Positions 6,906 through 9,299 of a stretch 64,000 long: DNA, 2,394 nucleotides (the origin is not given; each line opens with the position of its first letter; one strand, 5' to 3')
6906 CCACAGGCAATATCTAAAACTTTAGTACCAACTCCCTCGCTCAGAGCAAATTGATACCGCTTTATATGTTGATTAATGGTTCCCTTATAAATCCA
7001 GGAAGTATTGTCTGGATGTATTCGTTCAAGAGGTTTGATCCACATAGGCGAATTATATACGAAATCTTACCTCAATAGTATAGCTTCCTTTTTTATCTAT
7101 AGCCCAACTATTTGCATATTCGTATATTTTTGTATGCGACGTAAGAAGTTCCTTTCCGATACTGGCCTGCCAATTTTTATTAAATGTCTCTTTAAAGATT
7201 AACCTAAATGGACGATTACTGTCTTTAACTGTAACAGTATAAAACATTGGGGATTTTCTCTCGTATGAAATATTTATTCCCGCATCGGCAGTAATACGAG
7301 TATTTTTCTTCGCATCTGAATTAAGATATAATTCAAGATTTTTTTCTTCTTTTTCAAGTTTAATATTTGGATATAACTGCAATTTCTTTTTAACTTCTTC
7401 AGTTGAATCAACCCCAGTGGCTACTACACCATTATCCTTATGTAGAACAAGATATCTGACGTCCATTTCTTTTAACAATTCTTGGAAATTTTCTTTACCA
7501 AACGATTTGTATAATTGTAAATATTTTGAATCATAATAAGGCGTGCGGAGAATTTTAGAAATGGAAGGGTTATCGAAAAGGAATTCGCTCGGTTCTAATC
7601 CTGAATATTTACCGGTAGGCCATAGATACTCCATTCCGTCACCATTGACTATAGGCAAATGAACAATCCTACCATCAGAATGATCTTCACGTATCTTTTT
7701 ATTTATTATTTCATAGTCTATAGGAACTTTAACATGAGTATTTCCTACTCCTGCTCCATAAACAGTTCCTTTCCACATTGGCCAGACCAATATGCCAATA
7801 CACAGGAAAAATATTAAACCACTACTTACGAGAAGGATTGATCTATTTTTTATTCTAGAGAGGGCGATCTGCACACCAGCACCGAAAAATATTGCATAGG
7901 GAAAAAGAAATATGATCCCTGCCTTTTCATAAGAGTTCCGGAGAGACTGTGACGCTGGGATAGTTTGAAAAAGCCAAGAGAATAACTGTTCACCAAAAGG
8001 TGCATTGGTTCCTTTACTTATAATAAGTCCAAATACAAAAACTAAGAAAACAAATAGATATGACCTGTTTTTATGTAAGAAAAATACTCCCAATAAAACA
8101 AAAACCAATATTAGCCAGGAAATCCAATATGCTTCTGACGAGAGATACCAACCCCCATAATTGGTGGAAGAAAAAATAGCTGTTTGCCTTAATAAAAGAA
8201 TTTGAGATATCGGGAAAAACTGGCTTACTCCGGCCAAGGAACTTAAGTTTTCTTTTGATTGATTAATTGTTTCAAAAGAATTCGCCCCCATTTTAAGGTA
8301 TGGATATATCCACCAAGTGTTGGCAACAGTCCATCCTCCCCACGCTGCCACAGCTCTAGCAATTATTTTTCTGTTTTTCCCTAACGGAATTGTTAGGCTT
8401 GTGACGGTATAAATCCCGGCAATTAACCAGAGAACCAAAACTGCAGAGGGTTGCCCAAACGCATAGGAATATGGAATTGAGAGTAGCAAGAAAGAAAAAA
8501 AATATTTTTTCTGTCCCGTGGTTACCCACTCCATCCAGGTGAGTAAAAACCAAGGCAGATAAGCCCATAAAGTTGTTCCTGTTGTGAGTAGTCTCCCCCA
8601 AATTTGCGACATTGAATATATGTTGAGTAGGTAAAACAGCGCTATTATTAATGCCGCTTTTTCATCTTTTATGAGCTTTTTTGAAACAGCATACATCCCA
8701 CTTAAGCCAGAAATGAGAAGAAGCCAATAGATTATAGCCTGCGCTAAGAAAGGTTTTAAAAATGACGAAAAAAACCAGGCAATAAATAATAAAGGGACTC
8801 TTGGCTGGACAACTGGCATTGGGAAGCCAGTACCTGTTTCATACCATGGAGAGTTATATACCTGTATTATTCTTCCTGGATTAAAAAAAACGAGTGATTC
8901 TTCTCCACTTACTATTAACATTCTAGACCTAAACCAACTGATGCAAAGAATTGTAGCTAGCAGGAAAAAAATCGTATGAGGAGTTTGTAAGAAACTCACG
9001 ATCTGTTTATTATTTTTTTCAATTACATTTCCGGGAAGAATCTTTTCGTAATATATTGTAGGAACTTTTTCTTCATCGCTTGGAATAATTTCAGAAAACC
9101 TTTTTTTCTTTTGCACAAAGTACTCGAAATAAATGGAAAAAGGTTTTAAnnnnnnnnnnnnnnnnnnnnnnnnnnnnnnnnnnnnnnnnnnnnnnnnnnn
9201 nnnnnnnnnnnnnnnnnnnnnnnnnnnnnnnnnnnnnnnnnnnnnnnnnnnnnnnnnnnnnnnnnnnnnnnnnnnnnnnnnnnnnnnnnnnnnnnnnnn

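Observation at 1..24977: About 25-kb, mostly single-strand glycan locus with eight GT2, four GT4 and four methyltransferases; predicts a heavily methylated surface glycan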

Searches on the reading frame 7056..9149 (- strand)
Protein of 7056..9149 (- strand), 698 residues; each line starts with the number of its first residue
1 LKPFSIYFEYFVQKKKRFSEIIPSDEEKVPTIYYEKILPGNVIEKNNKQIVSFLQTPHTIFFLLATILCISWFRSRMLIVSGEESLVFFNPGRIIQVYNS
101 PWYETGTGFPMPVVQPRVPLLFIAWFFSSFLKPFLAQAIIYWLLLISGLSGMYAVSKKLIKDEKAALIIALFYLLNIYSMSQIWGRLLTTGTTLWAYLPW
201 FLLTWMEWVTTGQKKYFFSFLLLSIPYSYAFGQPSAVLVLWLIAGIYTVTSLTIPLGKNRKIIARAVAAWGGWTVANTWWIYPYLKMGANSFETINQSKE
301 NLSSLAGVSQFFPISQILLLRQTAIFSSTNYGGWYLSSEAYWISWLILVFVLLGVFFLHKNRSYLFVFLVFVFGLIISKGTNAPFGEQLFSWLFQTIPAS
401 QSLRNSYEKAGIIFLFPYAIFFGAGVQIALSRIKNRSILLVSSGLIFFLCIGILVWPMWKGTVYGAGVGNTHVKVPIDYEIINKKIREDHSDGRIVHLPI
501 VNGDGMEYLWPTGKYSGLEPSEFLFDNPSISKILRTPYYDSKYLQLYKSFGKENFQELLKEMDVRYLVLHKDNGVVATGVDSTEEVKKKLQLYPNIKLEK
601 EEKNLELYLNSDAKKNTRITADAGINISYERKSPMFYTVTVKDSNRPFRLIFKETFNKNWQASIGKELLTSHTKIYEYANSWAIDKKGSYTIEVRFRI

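Call 29: find_homologous_proteins(query=window:7056-9149:-)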
Query seq(698 aa) (698 aa): 8 proteins with E <= 0.001 among 8000 candidates.
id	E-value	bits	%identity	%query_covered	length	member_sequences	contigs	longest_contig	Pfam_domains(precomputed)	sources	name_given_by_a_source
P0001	0.0e+0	1580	100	100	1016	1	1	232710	PF10111.15,PF13641.13,PF00535.33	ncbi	-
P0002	0.0e+0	1045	65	100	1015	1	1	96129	PF13632.13,PF10111.15,PF13641.13,PF00535.33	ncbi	-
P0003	2.2e-185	636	43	100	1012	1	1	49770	PF10111.15,PF13641.13,PF00535.33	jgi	jgi:GT2 family glycosyltransferase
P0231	2.9e-139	483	40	90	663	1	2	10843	PF11847.14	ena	-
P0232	1.1e-135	472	40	92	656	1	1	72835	PF11847.14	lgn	-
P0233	2.1e-125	438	37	99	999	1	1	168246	PF13632.13,PF13641.13,PF11847.14,PF00535.33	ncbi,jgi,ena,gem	-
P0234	9.4e-112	392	35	92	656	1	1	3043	PF11847.14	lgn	-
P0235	1.3e-71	260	30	90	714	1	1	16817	PF11847.14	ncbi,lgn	ncbi:MAG TPA: hypothetical protein VF189_02345 [Patescibacteria group bacterium]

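Call 64: search_protein_representatives(alignment_id=A3)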
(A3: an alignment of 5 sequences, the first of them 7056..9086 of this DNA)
Query: 5 sequences, 651 profile positions. Proteins with E-value up to 0.001 (for the whole library): 7727; up to 1e-10: 5426; up to 1e-30: 1700. The best 150 are listed.
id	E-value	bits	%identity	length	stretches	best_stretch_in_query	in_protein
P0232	0.0e+00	1043.2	-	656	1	2-651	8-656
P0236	4.5e-253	857.8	-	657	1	2-651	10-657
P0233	9.4e-220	747.7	-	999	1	6-651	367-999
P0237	9.6e-208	708.0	-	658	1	4-650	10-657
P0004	2.6e-207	706.6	-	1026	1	4-646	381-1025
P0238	2.1e-206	703.6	-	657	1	1-644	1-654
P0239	3.8e-205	699.4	-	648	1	4-644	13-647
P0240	5.6e-199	679.1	-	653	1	3-649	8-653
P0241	9.2e-197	671.7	-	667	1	2-648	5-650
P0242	1.0e-196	671.6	-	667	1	5-647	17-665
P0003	1.9e-196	670.7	-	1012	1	4-647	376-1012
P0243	9.6e-191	651.8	-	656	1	3-651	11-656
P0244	1.5e-190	651.2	-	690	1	4-647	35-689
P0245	3.2e-189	646.8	-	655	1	5-650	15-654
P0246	3.3e-187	640.1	-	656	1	5-650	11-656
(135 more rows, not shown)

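Call 74: search_protein_families(library=pfam, alignment_id=A3, max_evalue=1)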
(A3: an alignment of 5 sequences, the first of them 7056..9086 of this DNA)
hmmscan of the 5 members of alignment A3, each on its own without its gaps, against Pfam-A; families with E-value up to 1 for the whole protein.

A. member 1, window:7056-9086:- (677 aa): 2 families
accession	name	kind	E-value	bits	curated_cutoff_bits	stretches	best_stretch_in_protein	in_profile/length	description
PF11474.14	TEN_TERT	-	0.1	13.2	25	1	516-568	96-147/156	Telomerase reverse transcriptase, TEN domain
PF07768.16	PVL_ORF50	-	0.26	12.1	27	0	553-637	27-109/116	PVL ORF-50-like family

B. families by the number of members that match (of 5 scanned): 5 families
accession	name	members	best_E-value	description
PF11847.13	GT-C_AftD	4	1.3e-19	Alpha-(1->3)-arabinofuranosyltransferase, N-terminal GT-C domain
PF22709.1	Mu_Gam-Sipho_Gp157-TOTE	1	0.039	Mu Gam/Sipho_Gp157-like domain of the TOTE conflict systems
PF20176.3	DUF6541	1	0.07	Family of unknown function (DUF6541)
PF11474.14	TEN_TERT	1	0.1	Telomerase reverse transcriptase, TEN domain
PF07768.16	PVL_ORF50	1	0.26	PVL ORF-50-like family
